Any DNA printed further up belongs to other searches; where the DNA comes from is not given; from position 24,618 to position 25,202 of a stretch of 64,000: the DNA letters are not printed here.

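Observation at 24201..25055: gp55-like region-2-only sigma factor with an adjacent acidic small ORF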

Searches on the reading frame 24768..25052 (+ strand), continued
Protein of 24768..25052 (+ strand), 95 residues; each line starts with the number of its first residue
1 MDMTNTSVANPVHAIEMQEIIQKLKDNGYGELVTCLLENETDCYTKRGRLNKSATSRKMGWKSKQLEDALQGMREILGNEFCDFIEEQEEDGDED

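Call 78: search_dna_similar(query=window:24768-25052:+, collection=phages, mode=protein, max_evalue=10, max_rows=30)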
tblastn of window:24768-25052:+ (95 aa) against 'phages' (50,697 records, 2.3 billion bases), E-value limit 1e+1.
Records with a match: 4; places in all: 4; records where one place covers at least 80% of the query: 0.
Best place of each record, by identity: <60% 4.
By first word of the organism name: Thermoanaerobacterium 2; uncultured 1; Microcystis 1.
By host as written in the record: Thermoanaerobacterium saccharolyticum JW/SL-YS485 2; - 1; Microcystis aeruginosa 1.
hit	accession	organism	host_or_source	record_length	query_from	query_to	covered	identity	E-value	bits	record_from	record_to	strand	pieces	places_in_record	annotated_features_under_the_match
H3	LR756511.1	uncultured phage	metagenomic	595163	10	81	76%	56.9%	1e-18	84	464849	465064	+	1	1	record has no annotation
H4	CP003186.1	Thermoanaerobacterium phage THSA-485A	Thermoanaerobacterium saccharolyticum ...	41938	3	33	33%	45.2%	9e+0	30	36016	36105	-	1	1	hypothetical protein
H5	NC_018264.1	Thermoanaerobacterium phage THSA-485A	Thermoanaerobacterium saccharolyticum ...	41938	3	33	33%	45.2%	9e+0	30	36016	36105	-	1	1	hypothetical protein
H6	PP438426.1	Microcystis phage Mae-JY35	Microcystis aeruginosa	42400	27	61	37%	37.1%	8e+0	30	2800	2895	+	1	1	terminase large subunit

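Call 81: find_encoding_contigs(protein=P0295, flank=3000, max_places=3)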
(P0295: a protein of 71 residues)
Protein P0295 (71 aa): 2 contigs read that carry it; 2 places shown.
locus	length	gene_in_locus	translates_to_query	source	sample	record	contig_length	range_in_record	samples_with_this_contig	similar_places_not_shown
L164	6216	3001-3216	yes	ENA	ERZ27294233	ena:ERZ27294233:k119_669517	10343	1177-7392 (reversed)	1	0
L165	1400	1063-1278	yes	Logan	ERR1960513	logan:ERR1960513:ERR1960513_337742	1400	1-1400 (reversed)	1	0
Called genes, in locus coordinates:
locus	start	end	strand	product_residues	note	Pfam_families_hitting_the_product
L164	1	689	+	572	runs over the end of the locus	-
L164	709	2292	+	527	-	-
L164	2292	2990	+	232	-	-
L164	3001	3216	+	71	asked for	-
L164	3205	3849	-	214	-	-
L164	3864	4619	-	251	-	PF02086:MethyltransfD12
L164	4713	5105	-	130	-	-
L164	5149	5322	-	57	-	-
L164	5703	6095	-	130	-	-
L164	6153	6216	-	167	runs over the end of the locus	-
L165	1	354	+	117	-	?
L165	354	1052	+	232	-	-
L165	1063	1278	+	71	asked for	-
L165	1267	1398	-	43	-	?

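Call 82: find_encoding_contigs(protein=P0330, flank=3000, max_places=3)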
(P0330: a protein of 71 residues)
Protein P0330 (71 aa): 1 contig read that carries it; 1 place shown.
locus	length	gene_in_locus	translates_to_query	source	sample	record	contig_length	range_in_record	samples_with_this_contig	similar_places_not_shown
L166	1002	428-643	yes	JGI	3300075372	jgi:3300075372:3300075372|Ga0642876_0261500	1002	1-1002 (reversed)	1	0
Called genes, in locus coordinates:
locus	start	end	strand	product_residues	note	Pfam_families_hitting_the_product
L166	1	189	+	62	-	?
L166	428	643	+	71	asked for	-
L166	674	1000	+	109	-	?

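Call 88: find_encoding_contigs(protein=P0262, flank=3000, max_places=2)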
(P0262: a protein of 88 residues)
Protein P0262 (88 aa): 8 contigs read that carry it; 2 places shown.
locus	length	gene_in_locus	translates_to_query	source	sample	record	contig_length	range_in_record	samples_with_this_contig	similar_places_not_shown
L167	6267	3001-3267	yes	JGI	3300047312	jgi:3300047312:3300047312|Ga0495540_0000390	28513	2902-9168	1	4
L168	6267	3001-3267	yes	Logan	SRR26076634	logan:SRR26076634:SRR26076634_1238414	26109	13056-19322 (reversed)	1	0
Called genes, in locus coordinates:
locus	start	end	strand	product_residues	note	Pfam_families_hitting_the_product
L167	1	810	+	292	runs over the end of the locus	PF01555:N6_N4_Mtase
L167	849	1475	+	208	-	PF06841:Phage_T4_gp19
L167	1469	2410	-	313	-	PF00535:Glycos_transf_2 (weak)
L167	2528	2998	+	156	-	PF04542:Sigma70_r2 (faint)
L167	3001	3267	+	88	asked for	-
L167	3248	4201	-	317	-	PF17283:Zn_ribbon_SprT (faint), PF21817:CapR (faint)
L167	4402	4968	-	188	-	-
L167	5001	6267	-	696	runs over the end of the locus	PF04984:Phage_sheath_1 (weak)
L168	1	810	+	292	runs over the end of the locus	PF01555:N6_N4_Mtase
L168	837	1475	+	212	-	PF06841:Phage_T4_gp19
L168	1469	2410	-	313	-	PF00535:Glycos_transf_2 (weak)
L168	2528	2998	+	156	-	PF04542:Sigma70_r2 (faint)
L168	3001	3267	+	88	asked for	-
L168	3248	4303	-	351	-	PF21817:CapR (faint), PF17283:Zn_ribbon_SprT (faint)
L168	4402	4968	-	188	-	-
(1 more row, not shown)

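Call 89: find_encoding_contigs(protein=P0283, flank=3000, max_places=2)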
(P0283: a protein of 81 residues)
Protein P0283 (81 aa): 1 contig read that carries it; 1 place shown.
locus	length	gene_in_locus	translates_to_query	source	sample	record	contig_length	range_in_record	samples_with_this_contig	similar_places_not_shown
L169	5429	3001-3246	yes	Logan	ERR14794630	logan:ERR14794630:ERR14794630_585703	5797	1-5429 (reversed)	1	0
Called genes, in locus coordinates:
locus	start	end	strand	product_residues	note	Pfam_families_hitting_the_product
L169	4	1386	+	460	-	PF05065:Phage_capsid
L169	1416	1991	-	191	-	-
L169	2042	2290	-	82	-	-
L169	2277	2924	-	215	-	PF00535:Glycos_transf_2 (weak)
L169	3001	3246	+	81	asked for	-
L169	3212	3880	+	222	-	PF00535:Glycos_transf_2 (faint)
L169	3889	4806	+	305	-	PF24163:HCP (faint)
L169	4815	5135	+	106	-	PF05521:Phage_HCP (weak)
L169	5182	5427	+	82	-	?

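Call 90: find_encoding_contigs(protein=P0310, flank=3000, max_places=2)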
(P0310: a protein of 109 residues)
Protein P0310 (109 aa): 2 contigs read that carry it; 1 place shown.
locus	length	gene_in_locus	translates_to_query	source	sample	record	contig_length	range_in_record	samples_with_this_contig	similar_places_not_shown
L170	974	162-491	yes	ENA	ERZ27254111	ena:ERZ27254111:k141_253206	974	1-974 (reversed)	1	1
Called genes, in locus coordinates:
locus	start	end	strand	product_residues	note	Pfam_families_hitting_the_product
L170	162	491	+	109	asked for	-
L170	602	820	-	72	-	-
